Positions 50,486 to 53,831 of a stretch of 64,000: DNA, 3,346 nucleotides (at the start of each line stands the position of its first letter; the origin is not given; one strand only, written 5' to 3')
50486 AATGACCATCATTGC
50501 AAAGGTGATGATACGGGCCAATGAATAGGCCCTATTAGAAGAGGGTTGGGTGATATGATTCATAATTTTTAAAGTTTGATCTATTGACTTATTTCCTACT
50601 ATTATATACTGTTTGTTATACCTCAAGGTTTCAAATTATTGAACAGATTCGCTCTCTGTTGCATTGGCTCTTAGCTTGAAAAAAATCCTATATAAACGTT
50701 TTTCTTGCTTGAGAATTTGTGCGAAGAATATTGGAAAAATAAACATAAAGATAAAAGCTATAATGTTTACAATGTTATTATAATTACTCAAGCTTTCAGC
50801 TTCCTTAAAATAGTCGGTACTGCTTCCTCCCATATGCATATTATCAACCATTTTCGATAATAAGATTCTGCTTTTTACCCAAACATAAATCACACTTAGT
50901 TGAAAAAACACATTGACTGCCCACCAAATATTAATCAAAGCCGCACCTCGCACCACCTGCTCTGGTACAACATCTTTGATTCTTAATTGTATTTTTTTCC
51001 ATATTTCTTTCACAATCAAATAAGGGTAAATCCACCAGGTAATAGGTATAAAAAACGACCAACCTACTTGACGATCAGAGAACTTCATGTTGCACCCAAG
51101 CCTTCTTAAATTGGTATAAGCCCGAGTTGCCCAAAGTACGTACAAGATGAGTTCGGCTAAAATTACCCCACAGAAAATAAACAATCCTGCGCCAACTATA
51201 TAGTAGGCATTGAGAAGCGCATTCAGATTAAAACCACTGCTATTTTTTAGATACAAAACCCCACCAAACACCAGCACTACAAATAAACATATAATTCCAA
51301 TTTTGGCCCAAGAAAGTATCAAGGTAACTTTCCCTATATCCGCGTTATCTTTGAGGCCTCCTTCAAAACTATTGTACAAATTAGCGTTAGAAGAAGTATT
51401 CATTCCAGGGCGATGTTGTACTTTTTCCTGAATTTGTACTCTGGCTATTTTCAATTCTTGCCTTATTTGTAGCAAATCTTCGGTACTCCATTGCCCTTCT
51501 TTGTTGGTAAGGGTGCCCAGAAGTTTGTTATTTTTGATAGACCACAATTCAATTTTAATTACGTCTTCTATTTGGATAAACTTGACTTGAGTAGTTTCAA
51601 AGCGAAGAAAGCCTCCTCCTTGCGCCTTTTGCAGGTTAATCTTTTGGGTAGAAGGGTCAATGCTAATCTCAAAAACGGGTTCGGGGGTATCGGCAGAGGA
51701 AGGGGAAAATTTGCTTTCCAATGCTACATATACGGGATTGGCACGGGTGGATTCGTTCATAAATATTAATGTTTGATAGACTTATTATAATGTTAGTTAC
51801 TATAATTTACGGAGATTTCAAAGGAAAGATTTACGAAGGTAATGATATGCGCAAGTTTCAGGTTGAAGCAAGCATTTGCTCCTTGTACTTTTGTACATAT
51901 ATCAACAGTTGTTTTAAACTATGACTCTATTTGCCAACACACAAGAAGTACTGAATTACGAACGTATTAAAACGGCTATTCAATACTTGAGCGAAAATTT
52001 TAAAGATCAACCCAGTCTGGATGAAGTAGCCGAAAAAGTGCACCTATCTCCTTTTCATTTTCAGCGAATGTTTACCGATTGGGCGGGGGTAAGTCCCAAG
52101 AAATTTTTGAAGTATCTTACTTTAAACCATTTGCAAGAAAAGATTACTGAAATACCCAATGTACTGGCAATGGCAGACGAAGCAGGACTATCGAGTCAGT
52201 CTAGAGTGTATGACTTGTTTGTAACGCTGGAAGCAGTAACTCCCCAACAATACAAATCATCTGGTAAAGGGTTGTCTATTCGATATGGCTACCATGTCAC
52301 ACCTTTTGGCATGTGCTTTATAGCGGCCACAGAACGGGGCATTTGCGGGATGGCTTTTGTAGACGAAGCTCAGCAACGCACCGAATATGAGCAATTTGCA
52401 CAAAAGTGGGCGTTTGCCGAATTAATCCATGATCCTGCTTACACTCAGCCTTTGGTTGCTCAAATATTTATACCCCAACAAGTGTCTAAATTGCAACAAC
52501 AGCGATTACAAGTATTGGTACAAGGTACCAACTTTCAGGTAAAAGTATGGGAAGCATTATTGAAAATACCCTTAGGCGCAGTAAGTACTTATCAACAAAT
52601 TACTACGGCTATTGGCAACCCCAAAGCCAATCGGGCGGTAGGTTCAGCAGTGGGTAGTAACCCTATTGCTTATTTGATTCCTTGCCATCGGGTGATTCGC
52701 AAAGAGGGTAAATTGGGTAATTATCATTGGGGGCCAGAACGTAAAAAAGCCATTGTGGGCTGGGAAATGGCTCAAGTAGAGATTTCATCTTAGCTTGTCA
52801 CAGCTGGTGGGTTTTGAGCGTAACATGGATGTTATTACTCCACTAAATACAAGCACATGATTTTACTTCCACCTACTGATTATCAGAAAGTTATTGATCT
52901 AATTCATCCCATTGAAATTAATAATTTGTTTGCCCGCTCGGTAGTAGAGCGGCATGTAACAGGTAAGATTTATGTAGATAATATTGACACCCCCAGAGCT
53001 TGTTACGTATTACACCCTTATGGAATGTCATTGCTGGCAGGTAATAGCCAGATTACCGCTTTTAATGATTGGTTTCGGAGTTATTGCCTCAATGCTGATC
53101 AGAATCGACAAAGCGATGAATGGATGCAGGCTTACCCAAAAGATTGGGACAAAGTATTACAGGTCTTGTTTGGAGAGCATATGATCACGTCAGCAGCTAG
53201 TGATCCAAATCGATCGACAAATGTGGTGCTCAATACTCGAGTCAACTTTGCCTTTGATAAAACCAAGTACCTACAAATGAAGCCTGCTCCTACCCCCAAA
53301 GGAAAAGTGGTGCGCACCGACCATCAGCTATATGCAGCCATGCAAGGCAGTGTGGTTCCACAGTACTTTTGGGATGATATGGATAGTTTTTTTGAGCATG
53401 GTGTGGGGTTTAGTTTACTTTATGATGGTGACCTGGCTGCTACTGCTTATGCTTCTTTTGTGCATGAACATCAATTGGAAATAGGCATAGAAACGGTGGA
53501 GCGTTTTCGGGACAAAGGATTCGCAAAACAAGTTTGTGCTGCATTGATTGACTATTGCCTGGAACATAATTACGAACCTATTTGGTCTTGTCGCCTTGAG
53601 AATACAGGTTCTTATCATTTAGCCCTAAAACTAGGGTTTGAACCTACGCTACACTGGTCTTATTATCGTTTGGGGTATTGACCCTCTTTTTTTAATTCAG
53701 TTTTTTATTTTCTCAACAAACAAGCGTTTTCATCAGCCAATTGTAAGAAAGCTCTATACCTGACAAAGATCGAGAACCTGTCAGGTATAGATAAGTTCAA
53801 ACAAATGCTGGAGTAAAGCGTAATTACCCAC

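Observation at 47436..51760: One ~85-aa domain grafted onto three different membrane scaffolds in four adjacent genes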

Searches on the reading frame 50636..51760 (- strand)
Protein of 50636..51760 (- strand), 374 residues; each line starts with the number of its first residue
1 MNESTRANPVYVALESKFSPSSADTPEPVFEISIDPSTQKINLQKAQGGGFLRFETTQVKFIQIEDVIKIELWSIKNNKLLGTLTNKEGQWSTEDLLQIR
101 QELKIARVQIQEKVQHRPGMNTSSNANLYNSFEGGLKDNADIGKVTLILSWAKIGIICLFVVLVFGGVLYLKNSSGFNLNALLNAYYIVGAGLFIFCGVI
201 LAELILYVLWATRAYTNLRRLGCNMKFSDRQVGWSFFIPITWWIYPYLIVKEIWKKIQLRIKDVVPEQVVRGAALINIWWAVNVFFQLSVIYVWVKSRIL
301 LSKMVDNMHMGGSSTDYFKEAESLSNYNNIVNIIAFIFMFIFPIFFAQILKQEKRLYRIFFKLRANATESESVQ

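Call 5: search_protein_families(library=pfam, proteins=[window:50636-51760:-], max_evalue=1)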
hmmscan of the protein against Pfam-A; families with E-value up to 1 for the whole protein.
window:50636-51760:- (374 aa): 1 family
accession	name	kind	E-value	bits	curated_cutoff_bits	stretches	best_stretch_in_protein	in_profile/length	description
PF14219.11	DUF4328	-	7e-15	55.4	27.2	1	191-306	20-138/166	Domain of unknown function (DUF4328)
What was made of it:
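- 50636..51760 (-): Gene A (374 aa): N-terminal motif, PH-like domain, then a DUF4328 multi-TM domain. DUF4328 (PF14219) E 7e-15, 55.4 bits, aa 191-306 (call 5).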

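Call 6: search_protein_families(library=ncbifam, proteins=[window:50636-51760:-], max_evalue=1)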
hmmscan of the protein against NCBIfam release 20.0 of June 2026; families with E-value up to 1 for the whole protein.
window:50636-51760:- (374 aa): 0 families

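Call 27: search_protein_families(library=padloc, proteins=[window:50636-51760:-], max_evalue=0.1)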
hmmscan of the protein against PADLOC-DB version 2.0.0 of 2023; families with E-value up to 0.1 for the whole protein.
window:50636-51760:- (374 aa): 0 families

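Call 80: search_dna_similar(query=window:50636-51760:-, collection=plasmids, mode=protein, max_evalue=0.001, max_rows=15)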
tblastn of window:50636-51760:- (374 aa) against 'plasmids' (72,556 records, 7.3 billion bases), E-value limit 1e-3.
No match.

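Call 89: search_protein_families(library=phrogs, proteins=[window:50636-51760:-], max_evalue=0.01)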
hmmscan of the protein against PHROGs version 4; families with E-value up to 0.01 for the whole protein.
window:50636-51760:- (374 aa): 0 families

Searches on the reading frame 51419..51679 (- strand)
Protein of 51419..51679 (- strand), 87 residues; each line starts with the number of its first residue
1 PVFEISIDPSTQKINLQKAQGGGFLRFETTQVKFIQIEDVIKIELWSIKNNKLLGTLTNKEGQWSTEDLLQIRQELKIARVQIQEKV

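Call 11: find_homologous_proteins(query=A2, max_evalue=0.001)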
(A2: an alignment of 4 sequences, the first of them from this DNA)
Query A2 (4 sequences): 67 candidates shared short words with the query, none scored E <= 0.001.
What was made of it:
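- Tried and rejected: A word-indexed search of 5.8e9 proteins with the 4-domain alignment found nothing (call 11).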

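Call 103: find_related_loci(query=A10, collection=metagenome_contigs, flank=10000)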
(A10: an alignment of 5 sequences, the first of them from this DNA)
Query A10 (87 aa) in metagenome_contigs; peptide patterns used: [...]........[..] (x = any residue, [..] = any of these).
55 stretches matched a pattern; 1 encode a relative of the query (tblastn E <= 1e-3); 1 distinct loci.
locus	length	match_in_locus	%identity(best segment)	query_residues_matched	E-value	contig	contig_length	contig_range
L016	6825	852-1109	69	1-86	2e-36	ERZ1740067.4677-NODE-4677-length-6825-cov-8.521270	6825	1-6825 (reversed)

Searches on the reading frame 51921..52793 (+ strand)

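Call 106: search_protein_families(library=pfam, proteins=[window:51921-52793:+], max_evalue=0.0001)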
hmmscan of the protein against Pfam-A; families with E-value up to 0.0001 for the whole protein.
window:51921-52793:+ (290 aa): 4 families
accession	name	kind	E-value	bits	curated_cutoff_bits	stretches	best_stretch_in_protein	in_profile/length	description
PF01035.26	DNA_binding_1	-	7.3e-31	106.3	27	1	204-282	1-79/81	6-O-methylguanine DNA methyltransferase, DNA binding domain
PF12833.13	HTH_18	-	1.8e-12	47.8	33.6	1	37-112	2-78/80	Helix-turn-helix domain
PF00165.29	HTH_AraC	-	8.9e-08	32.5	26.6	0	23-64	1-42/42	Bacterial regulatory helix-turn-helix proteins, AraC family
PF02870.21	Methyltransf_1N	-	1.6e-05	25.8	21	1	120-161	1-49/71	6-O-methylguanine DNA methyltransferase, ribonuclease-like domain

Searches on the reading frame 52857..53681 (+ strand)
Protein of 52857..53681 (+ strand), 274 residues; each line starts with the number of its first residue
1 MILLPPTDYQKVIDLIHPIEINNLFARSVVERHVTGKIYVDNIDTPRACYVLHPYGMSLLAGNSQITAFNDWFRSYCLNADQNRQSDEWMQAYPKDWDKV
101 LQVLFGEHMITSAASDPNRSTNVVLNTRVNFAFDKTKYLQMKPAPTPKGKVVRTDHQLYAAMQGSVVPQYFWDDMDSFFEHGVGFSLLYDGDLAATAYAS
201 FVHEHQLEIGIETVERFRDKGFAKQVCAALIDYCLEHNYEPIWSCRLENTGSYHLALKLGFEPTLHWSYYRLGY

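Call 106: search_protein_families(library=pfam, proteins=[window:52857-53681:+], max_evalue=0.0001)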
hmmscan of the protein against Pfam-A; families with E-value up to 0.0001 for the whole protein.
window:52857-53681:+ (274 aa): 4 families
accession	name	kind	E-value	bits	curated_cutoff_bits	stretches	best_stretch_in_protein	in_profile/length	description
PF12746.13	GNAT_acetyltran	-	4.5e-33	115.3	26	1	27-270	13-243/243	GNAT acetyltransferase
PF00583.31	Acetyltransf_1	-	6.2e-10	39.8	20.7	1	177-261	25-116/116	Acetyltransferase (GNAT) family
PF13302.13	Acetyltransf_3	-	5.2e-06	27.6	25.4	1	198-262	68-138/138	Acetyltransferase (GNAT) domain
PF08445.16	FR47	-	6.6e-06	26.5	22.1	1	196-267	11-81/86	FR47-like protein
